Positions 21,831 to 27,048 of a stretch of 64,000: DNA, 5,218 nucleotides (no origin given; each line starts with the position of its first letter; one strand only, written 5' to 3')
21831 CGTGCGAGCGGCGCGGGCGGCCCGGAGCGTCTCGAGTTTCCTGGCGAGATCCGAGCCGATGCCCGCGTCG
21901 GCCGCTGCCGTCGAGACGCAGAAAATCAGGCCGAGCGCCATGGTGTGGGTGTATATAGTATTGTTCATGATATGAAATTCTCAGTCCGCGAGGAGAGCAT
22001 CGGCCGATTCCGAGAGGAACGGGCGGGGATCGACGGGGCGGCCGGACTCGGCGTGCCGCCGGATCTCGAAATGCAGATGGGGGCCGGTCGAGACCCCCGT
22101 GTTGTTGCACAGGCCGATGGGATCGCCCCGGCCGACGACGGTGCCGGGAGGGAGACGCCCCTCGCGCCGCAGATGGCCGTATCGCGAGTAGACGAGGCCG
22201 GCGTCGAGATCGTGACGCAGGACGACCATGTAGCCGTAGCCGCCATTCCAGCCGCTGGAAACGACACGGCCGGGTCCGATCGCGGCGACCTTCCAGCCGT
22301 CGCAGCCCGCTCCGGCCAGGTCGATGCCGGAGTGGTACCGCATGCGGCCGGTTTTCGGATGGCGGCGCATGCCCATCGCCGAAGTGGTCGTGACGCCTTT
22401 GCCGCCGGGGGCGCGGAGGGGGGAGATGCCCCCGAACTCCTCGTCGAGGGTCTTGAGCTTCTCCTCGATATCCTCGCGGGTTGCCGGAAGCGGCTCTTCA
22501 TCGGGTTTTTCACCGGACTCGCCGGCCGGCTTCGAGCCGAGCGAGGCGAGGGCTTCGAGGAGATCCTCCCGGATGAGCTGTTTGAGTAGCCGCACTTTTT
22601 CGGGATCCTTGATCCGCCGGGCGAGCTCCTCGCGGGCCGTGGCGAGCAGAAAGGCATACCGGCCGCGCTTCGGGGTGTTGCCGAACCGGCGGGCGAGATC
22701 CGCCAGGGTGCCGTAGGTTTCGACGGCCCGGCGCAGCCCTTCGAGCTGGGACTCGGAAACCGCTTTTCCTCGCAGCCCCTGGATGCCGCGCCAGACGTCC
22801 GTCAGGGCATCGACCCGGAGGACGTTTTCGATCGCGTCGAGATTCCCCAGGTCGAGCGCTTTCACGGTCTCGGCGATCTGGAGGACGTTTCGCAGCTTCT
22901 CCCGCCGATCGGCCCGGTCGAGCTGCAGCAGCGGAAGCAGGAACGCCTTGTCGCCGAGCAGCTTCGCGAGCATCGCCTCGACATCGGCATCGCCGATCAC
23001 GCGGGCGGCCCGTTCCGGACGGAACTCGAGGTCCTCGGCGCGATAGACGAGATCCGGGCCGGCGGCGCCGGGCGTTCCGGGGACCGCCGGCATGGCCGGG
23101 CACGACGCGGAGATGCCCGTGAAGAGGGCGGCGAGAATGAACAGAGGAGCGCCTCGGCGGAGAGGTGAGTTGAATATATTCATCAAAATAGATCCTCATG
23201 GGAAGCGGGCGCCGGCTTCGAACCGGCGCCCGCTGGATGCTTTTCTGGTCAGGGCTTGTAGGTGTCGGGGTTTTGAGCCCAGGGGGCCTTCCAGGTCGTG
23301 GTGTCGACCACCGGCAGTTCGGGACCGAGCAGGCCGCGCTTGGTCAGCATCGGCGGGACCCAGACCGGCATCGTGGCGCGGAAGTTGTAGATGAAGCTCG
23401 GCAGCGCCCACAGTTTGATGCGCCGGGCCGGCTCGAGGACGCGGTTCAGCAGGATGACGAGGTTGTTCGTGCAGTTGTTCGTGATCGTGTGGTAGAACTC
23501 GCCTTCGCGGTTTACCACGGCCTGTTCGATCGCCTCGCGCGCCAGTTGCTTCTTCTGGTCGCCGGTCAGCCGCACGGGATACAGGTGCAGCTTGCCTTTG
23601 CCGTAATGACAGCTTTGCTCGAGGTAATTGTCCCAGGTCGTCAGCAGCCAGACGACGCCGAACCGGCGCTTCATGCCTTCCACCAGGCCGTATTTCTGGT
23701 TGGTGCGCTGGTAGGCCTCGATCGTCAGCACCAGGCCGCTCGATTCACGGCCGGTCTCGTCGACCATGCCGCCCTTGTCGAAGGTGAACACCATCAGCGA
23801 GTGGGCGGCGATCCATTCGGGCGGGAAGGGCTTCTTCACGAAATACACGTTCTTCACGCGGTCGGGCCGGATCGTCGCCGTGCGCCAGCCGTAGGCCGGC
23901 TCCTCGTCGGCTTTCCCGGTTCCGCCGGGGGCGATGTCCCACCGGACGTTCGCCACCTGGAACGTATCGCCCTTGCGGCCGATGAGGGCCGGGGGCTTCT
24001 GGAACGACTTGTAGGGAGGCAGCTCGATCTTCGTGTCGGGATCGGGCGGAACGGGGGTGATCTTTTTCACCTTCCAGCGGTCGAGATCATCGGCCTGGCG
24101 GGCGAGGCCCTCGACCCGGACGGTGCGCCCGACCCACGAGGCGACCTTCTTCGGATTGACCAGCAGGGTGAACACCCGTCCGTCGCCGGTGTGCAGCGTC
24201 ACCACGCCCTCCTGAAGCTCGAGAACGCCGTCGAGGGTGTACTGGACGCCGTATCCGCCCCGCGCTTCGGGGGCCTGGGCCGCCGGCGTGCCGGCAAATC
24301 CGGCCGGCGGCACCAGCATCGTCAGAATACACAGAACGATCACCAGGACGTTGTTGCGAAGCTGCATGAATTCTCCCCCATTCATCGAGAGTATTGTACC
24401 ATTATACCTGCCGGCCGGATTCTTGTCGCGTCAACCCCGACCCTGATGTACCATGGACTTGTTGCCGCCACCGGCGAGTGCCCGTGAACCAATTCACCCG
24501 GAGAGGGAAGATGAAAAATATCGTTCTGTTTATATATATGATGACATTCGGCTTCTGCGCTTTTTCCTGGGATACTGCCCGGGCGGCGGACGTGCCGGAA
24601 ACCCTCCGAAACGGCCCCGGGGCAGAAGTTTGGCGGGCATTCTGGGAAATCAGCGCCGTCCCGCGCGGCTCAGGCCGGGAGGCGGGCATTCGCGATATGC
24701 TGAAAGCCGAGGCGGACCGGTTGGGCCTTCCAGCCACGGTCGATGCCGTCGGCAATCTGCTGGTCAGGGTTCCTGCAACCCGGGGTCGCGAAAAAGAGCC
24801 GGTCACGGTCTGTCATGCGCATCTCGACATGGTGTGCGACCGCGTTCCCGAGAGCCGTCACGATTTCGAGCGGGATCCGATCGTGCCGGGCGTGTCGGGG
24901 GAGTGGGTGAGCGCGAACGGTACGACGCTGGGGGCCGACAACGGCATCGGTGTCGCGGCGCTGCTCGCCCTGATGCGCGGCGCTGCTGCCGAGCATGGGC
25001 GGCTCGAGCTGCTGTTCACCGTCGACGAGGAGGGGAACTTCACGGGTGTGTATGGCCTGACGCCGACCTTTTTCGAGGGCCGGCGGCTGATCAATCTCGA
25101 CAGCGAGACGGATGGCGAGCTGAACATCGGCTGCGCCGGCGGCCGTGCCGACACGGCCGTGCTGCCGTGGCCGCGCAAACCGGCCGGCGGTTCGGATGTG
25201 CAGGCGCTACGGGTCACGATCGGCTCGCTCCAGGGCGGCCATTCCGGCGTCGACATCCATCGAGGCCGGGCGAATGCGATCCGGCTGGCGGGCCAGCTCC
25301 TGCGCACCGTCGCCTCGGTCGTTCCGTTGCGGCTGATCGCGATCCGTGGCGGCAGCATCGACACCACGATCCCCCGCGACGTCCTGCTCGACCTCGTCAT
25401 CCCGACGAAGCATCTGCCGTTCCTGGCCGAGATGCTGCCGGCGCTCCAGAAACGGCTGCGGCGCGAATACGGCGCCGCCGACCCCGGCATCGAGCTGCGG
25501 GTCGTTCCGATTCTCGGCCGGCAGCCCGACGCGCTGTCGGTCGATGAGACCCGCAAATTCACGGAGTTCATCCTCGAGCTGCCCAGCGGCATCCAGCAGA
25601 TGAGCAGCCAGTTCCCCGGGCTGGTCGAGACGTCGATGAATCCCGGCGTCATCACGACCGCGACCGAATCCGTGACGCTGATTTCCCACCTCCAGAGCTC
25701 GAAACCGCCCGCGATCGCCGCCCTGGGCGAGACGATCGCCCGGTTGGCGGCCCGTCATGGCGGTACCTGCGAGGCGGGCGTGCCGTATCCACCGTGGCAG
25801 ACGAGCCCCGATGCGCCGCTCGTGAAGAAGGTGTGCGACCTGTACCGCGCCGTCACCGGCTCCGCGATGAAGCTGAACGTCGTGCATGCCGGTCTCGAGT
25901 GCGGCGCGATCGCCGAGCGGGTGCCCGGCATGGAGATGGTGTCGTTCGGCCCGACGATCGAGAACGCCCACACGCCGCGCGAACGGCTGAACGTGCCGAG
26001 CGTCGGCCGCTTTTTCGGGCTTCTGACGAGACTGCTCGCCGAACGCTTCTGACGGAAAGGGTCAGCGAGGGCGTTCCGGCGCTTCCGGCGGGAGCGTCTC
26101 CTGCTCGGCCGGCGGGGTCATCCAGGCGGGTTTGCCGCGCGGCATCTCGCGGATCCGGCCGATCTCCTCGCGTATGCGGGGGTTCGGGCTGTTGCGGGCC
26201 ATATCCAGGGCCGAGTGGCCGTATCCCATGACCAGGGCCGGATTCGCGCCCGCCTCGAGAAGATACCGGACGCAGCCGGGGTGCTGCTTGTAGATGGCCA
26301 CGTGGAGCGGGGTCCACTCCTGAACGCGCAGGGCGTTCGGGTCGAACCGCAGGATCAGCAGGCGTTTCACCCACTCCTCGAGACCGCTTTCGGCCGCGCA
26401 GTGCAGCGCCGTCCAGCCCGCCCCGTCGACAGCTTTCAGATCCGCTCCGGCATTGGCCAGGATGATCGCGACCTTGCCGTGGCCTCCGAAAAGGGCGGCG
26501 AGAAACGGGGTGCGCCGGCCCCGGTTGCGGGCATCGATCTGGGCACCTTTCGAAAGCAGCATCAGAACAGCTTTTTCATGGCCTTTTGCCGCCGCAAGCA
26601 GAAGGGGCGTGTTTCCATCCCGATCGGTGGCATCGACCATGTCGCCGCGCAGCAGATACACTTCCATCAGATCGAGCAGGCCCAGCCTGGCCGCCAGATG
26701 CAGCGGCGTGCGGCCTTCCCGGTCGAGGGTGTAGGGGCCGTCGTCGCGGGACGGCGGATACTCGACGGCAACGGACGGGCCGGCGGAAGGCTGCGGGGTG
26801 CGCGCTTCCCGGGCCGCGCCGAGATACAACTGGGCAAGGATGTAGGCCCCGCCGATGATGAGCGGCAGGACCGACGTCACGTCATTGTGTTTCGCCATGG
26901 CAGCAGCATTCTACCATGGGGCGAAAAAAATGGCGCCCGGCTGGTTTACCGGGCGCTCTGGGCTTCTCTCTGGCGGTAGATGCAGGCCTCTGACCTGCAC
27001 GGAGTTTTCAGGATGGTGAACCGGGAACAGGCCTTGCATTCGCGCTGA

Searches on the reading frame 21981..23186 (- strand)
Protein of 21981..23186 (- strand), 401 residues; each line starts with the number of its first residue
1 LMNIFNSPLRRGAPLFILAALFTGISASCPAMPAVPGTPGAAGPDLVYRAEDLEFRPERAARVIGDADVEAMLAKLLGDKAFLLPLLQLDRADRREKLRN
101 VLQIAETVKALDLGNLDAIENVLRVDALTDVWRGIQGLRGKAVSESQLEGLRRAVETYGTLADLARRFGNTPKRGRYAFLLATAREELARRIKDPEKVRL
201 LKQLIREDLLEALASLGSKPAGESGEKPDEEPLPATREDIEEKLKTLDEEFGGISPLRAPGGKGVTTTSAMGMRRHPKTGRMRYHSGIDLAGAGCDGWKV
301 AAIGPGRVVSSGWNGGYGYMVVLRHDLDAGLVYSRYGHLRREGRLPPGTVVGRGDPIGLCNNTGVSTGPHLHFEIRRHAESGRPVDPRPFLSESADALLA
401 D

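Call 13: search_protein_families(library=pfam, proteins=[window:21981-23186:-], max_evalue=0.001)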
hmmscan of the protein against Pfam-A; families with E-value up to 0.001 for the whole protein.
window:21981-23186:- (401 aa): 1 family
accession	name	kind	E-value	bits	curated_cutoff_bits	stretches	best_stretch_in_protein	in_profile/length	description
PF01551.29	Peptidase_M23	-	3.1e-22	79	28.7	1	284-387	2-96/96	Peptidase family M23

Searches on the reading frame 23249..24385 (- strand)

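Call 13: search_protein_families(library=pfam, proteins=[window:23249-24385:-], max_evalue=0.001)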
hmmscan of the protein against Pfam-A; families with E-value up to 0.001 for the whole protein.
window:23249-24385:- (378 aa): 2 families
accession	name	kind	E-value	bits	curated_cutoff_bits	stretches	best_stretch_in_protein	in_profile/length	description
PF13387.12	Lnb_N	-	2e-15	57.3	22.2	1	167-320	5-154/175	Lnb N-terminal periplasmic domain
PF19135.5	DUF5818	-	1.6e-06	28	27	1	53-111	2-56/57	Protein of unknown function (DUF5818)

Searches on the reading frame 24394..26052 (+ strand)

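Call 13: search_protein_families(library=pfam, proteins=[window:24394-26052:+], max_evalue=0.001)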
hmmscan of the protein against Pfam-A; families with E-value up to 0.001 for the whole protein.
window:24394-26052:+ (552 aa): 1 family
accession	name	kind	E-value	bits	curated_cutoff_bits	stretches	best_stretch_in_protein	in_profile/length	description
PF01546.33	Peptidase_M20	-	9.5e-13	48.9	24.6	1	141-548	3-204/206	Peptidase family M20/M25/M40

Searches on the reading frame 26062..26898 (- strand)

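Call 13: search_protein_families(library=pfam, proteins=[window:26062-26898:-], max_evalue=0.001)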
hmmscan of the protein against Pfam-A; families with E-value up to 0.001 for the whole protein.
window:26062-26898:- (278 aa): 6 families
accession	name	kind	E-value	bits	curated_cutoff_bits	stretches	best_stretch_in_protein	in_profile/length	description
PF00023.36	Ank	-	1.1e-32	110.7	21.1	4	94-126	1-33/33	Ankyrin repeat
PF12796.13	Ank_2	-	1.3e-30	106.2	27.3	3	57-125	24-90/90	Ankyrin repeats (3 copies)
PF13637.12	Ank_4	-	2.1e-27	95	22.7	3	101-147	3-49/50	Ankyrin repeats (many copies)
PF13606.12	Ank_3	-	1e-23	80.9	22.3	1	94-122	1-29/30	Ankyrin repeat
PF13857.12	Ank_5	-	5.5e-23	81.2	27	2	188-234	8-56/56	Ankyrin repeats (many copies)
PF24521.3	Ank_KRIT1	-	5.5e-06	26.6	80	0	96-146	47-103/149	KRIT1 ankyrin-repeats domain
